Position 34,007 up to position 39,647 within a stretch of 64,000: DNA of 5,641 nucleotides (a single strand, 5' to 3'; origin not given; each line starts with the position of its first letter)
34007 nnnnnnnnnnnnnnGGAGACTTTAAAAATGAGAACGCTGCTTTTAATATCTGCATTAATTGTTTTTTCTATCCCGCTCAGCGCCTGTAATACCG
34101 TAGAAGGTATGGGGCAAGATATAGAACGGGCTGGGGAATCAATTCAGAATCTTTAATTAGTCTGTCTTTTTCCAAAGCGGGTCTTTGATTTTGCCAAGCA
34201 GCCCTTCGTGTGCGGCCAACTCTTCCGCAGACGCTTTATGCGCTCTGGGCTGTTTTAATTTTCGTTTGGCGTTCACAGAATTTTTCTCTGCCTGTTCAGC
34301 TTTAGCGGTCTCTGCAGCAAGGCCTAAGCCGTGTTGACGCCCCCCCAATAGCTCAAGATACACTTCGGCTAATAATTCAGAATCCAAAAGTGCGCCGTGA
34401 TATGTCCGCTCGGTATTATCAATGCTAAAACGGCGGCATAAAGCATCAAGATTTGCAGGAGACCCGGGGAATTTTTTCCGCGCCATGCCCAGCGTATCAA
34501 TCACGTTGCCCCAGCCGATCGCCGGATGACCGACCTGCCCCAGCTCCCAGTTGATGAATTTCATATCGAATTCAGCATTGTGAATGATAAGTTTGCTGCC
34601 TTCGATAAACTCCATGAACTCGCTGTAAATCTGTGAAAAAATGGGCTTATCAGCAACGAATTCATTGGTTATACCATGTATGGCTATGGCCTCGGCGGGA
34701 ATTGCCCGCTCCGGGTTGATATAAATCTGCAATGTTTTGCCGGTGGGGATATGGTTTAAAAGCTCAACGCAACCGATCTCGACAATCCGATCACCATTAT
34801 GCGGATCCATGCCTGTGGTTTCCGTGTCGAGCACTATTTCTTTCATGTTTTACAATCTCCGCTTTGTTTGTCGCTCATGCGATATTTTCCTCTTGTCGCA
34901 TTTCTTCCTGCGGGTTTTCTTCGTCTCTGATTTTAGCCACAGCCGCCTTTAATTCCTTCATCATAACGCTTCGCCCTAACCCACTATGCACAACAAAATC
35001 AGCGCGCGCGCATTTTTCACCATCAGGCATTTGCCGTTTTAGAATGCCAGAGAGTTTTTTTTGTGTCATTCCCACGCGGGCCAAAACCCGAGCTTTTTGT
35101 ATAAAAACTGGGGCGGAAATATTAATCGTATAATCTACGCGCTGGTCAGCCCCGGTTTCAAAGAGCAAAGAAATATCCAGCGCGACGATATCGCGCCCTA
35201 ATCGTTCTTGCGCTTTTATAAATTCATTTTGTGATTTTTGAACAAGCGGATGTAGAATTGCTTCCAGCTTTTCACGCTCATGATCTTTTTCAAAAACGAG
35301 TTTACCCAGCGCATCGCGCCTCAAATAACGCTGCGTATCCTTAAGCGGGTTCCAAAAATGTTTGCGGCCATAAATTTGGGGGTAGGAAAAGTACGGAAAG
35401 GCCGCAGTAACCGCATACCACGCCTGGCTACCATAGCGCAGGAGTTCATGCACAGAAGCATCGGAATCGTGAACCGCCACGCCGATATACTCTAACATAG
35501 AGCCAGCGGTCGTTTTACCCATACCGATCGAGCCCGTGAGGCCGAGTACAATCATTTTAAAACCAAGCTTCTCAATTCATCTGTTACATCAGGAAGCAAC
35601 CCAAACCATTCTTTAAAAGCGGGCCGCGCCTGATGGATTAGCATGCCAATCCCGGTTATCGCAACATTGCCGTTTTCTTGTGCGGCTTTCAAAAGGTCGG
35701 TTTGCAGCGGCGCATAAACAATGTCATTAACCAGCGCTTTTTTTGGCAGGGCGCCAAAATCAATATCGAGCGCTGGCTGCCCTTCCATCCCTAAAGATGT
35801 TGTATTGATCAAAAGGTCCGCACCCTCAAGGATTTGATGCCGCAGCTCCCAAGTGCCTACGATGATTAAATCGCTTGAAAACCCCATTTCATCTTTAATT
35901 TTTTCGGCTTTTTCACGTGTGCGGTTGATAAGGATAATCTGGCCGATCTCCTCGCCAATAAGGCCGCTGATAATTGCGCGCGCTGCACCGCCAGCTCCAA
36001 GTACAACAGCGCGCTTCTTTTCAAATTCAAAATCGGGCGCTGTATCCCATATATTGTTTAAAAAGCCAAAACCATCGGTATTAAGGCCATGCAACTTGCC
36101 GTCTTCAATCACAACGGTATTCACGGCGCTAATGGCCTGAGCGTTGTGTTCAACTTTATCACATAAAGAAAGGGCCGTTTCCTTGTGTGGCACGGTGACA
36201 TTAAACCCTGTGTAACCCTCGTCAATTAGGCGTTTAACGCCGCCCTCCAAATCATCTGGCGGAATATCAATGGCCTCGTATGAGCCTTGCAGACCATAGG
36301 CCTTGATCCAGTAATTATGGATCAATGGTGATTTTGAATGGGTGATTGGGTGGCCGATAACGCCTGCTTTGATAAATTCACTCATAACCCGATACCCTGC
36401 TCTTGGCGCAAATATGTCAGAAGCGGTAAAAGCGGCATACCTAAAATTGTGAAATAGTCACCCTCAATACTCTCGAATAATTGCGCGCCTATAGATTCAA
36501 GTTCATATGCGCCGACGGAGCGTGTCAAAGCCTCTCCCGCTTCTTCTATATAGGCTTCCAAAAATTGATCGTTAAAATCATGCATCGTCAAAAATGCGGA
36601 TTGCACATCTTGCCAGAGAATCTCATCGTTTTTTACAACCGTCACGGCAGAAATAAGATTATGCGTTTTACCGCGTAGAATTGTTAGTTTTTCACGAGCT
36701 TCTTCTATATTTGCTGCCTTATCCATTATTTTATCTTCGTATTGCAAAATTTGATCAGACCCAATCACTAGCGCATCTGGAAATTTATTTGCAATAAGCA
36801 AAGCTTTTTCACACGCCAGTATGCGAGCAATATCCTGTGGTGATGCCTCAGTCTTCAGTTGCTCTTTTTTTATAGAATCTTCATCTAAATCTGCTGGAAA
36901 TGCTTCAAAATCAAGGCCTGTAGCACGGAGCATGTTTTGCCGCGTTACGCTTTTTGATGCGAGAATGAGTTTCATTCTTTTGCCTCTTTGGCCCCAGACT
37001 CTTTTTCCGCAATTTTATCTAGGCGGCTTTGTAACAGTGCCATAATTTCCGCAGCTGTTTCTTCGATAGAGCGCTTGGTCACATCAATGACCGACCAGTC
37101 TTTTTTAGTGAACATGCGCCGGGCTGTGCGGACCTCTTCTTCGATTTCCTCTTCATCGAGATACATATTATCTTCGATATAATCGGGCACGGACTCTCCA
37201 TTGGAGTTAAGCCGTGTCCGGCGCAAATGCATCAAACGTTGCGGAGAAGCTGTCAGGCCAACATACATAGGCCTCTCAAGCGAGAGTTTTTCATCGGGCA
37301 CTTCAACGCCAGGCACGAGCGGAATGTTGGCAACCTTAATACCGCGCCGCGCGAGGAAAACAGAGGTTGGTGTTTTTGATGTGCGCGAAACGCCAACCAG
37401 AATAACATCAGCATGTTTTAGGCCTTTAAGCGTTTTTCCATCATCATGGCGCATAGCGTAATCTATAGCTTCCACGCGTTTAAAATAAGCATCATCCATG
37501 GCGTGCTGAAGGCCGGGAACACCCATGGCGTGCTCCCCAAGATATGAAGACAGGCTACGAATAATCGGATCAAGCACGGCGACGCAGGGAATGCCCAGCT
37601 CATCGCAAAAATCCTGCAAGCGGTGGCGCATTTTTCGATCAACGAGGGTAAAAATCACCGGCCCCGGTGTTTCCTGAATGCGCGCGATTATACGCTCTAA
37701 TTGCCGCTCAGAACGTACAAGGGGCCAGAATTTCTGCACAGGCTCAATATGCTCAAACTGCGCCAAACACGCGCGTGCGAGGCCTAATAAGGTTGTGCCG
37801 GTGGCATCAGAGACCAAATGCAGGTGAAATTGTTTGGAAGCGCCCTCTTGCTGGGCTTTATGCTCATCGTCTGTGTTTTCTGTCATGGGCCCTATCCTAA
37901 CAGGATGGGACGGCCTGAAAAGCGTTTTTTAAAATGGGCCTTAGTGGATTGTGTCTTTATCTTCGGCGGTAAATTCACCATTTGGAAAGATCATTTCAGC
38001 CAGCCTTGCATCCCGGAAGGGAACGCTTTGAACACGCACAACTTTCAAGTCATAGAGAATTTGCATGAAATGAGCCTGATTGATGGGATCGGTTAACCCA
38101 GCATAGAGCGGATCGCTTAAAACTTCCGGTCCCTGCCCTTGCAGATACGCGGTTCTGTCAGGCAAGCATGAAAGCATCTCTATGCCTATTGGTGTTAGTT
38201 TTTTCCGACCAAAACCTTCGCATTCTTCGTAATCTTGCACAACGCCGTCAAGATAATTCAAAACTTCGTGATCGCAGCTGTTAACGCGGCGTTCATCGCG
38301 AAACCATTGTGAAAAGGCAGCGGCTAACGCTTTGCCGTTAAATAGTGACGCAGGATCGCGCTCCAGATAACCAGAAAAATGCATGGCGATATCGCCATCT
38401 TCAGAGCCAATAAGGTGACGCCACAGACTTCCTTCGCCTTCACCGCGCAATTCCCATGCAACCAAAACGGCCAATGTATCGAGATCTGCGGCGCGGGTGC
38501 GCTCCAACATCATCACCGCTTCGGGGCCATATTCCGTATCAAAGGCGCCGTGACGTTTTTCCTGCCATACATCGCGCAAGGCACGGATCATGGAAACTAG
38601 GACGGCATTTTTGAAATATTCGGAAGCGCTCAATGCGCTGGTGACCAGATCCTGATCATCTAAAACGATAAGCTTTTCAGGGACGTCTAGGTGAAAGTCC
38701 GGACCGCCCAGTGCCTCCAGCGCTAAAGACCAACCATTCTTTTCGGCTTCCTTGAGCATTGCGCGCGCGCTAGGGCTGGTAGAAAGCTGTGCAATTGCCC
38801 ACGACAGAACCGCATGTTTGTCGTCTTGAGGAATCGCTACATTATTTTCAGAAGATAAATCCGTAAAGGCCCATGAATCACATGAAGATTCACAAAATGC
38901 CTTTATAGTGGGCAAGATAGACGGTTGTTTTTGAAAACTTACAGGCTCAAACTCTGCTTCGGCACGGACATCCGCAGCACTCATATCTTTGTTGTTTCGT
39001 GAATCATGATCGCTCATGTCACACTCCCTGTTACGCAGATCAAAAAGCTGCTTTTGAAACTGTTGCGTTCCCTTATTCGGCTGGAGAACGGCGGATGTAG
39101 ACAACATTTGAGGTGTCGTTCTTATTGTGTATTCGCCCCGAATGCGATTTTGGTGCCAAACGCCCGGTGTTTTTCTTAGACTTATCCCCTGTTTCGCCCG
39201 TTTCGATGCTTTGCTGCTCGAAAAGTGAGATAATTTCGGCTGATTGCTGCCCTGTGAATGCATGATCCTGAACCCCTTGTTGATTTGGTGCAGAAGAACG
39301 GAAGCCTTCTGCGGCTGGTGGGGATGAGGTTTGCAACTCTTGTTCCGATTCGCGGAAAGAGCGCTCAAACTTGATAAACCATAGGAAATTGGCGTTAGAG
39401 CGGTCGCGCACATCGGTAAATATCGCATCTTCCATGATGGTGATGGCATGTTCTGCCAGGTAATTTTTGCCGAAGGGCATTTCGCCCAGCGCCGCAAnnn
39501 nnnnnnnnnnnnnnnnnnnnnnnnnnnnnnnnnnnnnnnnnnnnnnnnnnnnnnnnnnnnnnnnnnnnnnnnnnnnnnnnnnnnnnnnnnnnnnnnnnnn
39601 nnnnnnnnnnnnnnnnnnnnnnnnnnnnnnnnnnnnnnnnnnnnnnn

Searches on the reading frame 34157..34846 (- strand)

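Call 31: search_protein_families(library=pfam, proteins=[window:34157-34846:-], max_evalue=0.01)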
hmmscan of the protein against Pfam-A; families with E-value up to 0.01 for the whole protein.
window:34157-34846:- (229 aa): 3 families
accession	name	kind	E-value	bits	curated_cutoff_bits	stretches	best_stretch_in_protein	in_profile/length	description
PF00929.31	RNase_T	-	3.2e-36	125.8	24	1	4-163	1-164/164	Exonuclease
PF13482.12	RNase_H_2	-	0.0025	18.2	22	0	6-146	3-119/165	RNase_H superfamily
PF16473.11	Rv2179c-like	-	0.0042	17.2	27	0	3-114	2-131/177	3'-5' exoribonuclease Rv2179c-like domain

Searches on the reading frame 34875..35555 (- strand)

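Call 31: search_protein_families(library=pfam, proteins=[window:34875-35555:-], max_evalue=0.01)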
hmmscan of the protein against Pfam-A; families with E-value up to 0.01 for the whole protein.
window:34875-35555:- (226 aa): 1 family
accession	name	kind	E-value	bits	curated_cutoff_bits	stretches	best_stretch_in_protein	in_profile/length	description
PF01121.26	CoaE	-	3.4e-33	115.3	27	1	3-190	2-173/180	Dephospho-CoA kinase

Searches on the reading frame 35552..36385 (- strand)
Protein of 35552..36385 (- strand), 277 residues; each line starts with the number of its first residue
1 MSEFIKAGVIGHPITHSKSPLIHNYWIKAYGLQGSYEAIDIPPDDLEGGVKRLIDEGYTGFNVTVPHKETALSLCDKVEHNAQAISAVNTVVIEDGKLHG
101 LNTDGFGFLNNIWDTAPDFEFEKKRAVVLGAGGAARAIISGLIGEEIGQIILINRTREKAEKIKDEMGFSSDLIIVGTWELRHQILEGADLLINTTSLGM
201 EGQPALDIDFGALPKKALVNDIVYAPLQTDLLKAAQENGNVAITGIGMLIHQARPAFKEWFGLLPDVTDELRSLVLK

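Call 7: search_protein_families(library=ncbifam, proteins=[window:35552-36385:-])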
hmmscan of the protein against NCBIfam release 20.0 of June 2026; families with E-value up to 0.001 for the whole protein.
window:35552-36385:- (277 aa): 19 families
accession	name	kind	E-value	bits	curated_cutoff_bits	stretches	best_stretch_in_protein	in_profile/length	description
NF001312.0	PRK00258.1-4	equivalog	4.2e-105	351.1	295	1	4-277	9-280/285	shikimate dehydrogenase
TIGR00507.1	aroE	equivalog_domain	1.3e-70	237.6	200.2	1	8-268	4-259/270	shikimate dehydrogenase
NF001319.0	PRK00258.3-3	equivalog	4e-67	226.2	252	1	7-267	9-263/279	shikimate dehydrogenase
NF001310.0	PRK00258.1-2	equivalog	1.1e-63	215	221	1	9-273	7-271/279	shikimate dehydrogenase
NF001314.0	PRK00258.2-2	equivalog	1.7e-59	201.3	248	1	8-265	11-274/290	shikimate dehydrogenase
NF001315.0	PRK00258.2-4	equivalog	2.7e-58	197.4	413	1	7-262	10-267/284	shikimate dehydrogenase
NF009201.0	PRK12549.1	subfamily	5.6e-56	189.8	235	1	4-268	7-274/286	shikimate dehydrogenase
NF001311.0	PRK00258.1-3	equivalog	3.7e-51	174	235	1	3-267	4-261/279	shikimate dehydrogenase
NF001322.0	PRK00258.3-6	equivalog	1.6e-47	162.1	285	1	7-266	8-255/272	shikimate dehydrogenase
NF001316.0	PRK00258.2-5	equivalog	4.3e-47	160.6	247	1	8-260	5-243/263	shikimate dehydrogenase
NF009200.0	PRK12548.1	subfamily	2.5e-46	158.4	432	1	8-263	13-276/289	shikimate dehydrogenase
NF001313.0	PRK00258.2-1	equivalog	9.9e-41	140.1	431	1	7-263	12-275/290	shikimate dehydrogenase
NF010631.0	PRK14027.1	equivalog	2.3e-35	122.3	515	1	3-268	3-274/283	quinate/shikimate dehydrogenase (NAD+)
TIGR01809.1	Shik-DH-AROM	equivalog_domain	3e-35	121.7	196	1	6-263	7-271/282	shikimate dehydrogenase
NF009390.0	PRK12749.1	equivalog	1.2e-32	113.4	349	1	7-262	10-272/288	quinate/shikimate dehydrogenase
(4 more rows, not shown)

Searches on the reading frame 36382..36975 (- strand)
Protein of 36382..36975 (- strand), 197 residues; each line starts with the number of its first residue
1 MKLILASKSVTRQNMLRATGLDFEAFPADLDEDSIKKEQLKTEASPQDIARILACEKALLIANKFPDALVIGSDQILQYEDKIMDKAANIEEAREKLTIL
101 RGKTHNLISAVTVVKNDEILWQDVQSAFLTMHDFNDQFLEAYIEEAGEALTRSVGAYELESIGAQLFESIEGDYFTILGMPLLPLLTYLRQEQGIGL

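Call 7: search_protein_families(library=ncbifam, proteins=[window:36382-36975:-])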
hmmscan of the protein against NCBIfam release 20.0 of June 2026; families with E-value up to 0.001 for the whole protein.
window:36382-36975:- (197 aa): 14 families
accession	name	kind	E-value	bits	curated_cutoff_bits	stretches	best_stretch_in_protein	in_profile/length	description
NF002690.0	PRK02478.1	equivalog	9.1e-65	217.9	269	1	2-195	4-197/199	Maf-like protein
TIGR00172.1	maf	subfamily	1.6e-34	119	117.15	1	2-190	4-185/185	Maf family nucleotide pyrophosphatase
NF010942.0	PRK14362.1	equivalog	4.2e-28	98.1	290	1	2-192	13-198/210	Maf-like protein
NF010943.0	PRK14363.1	equivalog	4.3e-27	95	273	1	1-190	1-181/204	Maf-like protein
NF000867.0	PRK00078.1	equivalog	4.9e-27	94.8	249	1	1-190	1-186/192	Maf-like protein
NF010945.0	PRK14365.1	equivalog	7.9e-25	87.6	273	1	2-194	3-188/197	Maf-like protein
NF010948.0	PRK14368.1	equivalog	2.9e-24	85.5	291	1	2-191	6-188/193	Maf-like protein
NF010944.0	PRK14364.1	equivalog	9.7e-23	80.7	311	1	5-186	1-173/181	Maf-like protein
NF010941.0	PRK14361.1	equivalog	1.2e-21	77.2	272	1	2-191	7-186/194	Maf-like protein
NF002401.0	PRK01441.1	equivalog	7.7e-21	74.6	317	1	2-191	6-194/207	Maf-like protein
NF003141.0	PRK04056.1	equivalog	9.4e-21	74.3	161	1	3-189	2-180/181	septum formation inhibitor Maf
NF003403.0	PRK04694.1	equivalog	3.2e-18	66.2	300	1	3-183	2-178/190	Maf-like protein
NF010946.0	PRK14366.1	equivalog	1.2e-17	64.1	284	1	2-183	6-180/195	Maf-like protein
NF010947.0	PRK14367.1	equivalog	1.5e-12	47.1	315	1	3-187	4-186/202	Maf-like protein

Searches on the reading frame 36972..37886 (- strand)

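Call 7: search_protein_families(library=ncbifam, proteins=[window:36972-37886:-])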
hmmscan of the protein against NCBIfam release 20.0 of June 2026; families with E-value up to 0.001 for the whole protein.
window:36972-37886:- (304 aa): 2 families
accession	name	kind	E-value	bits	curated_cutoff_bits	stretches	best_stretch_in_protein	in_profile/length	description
NF003742.0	PRK05339.1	subfamily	7.9e-96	320.8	225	1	17-288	3-266/270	pyruvate, phosphate dikinase/phosphoenolpyruvate synthase regulator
NF049928.1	PEPSynRegPpsR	equivalog_domain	2.7e-44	151.4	350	1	21-285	5-266/272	posphoenolpyruvate synthetase regulatory kinase/phosphorylase PpsR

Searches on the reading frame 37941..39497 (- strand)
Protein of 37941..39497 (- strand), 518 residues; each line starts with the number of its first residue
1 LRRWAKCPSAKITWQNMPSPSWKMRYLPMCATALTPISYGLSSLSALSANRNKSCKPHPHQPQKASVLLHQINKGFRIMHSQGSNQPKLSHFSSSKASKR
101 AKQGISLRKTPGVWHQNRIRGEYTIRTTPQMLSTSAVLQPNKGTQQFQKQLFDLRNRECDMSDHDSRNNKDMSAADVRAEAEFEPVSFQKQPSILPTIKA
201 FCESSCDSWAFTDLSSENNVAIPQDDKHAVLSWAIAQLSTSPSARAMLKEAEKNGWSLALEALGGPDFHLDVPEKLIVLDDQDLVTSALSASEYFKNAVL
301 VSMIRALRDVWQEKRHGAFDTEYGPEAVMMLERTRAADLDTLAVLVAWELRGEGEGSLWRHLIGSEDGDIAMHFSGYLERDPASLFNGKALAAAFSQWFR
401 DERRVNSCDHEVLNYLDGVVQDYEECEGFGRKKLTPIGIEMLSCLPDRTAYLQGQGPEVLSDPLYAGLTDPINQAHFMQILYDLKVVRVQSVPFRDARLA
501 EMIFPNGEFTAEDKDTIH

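Call 7: search_protein_families(library=ncbifam, proteins=[window:37941-39497:-])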
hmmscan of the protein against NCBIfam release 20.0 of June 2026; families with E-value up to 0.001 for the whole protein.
window:37941-39497:- (518 aa): 0 families

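Call 31: search_protein_families(library=pfam, proteins=[window:37941-39497:-], max_evalue=0.01)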
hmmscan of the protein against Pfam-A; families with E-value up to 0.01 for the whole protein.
window:37941-39497:- (518 aa): 1 family
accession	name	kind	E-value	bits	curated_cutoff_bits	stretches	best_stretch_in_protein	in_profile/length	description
PF20573.4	DUF6782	-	3.5e-17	62.9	27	1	227-411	27-201/241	Putative metallopeptidase family (DUF6782)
